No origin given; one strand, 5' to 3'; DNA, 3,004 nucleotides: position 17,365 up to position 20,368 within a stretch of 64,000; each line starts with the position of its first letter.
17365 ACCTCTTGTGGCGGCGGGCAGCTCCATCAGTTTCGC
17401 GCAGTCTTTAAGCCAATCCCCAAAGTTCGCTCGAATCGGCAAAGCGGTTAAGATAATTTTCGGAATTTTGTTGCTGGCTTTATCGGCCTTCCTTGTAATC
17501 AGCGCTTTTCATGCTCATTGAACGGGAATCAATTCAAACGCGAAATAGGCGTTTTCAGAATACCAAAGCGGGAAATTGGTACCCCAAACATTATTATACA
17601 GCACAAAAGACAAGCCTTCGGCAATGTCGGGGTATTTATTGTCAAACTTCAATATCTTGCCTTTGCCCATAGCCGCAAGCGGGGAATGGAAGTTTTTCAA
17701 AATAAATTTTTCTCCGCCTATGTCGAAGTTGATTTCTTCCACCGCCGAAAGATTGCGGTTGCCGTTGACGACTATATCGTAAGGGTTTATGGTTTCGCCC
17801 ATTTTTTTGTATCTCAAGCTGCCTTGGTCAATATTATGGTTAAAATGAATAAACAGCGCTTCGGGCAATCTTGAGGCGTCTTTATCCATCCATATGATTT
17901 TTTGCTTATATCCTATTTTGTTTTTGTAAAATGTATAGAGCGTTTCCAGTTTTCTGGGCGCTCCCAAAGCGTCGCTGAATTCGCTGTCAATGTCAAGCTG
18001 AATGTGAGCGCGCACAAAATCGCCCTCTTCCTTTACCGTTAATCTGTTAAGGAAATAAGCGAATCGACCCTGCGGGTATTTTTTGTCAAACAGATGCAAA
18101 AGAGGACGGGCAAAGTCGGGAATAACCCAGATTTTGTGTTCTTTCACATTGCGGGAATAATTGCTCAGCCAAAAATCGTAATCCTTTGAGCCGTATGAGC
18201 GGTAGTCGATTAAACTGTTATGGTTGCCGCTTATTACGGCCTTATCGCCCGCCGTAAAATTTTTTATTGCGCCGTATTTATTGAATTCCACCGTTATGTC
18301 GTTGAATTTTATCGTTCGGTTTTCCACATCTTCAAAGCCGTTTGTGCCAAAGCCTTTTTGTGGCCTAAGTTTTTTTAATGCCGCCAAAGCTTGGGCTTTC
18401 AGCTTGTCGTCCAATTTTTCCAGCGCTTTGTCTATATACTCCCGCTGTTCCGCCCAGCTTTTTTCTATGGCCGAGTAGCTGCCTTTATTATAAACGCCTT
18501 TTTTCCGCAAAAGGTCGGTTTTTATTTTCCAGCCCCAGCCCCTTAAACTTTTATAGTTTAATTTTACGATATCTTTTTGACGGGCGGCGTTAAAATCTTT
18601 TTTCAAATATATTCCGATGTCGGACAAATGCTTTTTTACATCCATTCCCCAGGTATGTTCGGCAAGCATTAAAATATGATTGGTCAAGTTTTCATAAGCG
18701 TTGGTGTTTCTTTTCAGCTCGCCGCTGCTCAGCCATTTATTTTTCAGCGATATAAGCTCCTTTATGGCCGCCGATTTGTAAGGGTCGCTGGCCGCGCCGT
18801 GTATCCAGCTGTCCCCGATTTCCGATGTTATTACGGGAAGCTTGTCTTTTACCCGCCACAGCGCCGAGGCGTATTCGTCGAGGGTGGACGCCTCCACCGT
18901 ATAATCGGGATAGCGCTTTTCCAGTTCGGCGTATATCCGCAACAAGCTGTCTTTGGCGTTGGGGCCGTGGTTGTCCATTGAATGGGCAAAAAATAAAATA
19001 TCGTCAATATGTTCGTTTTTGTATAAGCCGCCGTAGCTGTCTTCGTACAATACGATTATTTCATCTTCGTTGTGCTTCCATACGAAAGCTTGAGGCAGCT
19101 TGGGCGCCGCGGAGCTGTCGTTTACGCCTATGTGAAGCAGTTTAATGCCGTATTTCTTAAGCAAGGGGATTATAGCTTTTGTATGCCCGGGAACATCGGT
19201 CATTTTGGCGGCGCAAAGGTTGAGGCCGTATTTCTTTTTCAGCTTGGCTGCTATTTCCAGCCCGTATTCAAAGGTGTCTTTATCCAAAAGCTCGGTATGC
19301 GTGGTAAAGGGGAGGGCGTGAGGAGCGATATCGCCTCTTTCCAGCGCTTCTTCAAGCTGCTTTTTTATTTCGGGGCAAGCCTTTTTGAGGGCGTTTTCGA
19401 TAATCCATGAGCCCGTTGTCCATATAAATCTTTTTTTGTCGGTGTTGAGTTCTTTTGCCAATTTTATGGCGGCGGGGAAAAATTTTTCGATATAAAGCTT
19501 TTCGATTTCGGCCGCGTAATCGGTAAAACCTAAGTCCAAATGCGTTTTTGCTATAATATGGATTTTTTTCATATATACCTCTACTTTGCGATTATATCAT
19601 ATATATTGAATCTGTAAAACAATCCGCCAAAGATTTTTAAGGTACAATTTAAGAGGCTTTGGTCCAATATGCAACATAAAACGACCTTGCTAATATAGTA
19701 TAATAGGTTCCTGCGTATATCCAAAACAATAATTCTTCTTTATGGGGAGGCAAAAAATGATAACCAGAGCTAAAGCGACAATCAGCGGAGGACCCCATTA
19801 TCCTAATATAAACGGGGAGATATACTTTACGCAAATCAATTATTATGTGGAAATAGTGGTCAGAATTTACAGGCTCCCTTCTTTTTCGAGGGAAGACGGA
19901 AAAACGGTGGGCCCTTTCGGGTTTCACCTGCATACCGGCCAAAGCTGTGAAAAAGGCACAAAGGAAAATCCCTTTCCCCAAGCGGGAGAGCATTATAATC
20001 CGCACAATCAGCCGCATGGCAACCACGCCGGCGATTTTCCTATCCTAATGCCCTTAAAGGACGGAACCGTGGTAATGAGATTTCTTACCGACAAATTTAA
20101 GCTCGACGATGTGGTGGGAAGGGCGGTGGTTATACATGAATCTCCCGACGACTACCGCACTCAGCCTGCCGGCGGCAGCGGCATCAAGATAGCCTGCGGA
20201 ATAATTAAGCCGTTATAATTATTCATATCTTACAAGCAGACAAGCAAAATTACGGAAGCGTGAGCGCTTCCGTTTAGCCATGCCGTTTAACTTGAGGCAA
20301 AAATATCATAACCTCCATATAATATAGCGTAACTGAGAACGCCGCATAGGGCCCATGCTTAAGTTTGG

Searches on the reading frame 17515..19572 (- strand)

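Call 30: search_protein_families(library=pfam, proteins=[window:17515-19572:-], max_evalue=0.01)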
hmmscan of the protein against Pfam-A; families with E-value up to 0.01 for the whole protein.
window:17515-19572:- (685 aa): 2 families
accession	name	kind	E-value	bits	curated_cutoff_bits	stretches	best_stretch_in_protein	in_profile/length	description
PF16477.11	DUF5054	-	6.9e-68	230.2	37.6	1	260-553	1-290/291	Domain of unknown function (DUF5054)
PF01074.27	Glyco_hydro_38N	-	0.00067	19.6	25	1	3-171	1-168/270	Glycosyl hydrolases family 38 N-terminal domain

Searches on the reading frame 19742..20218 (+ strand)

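Call 30: search_protein_families(library=pfam, proteins=[window:19742-20218:+], max_evalue=0.01)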
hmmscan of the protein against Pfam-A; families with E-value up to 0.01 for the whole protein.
window:19742-20218:+ (158 aa): 1 family
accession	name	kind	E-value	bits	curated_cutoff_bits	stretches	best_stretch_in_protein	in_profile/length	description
PF00080.25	Sod_Cu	-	6.6e-26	91.7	28.9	1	24-155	2-133/133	Copper/zinc superoxide dismutase (SODC)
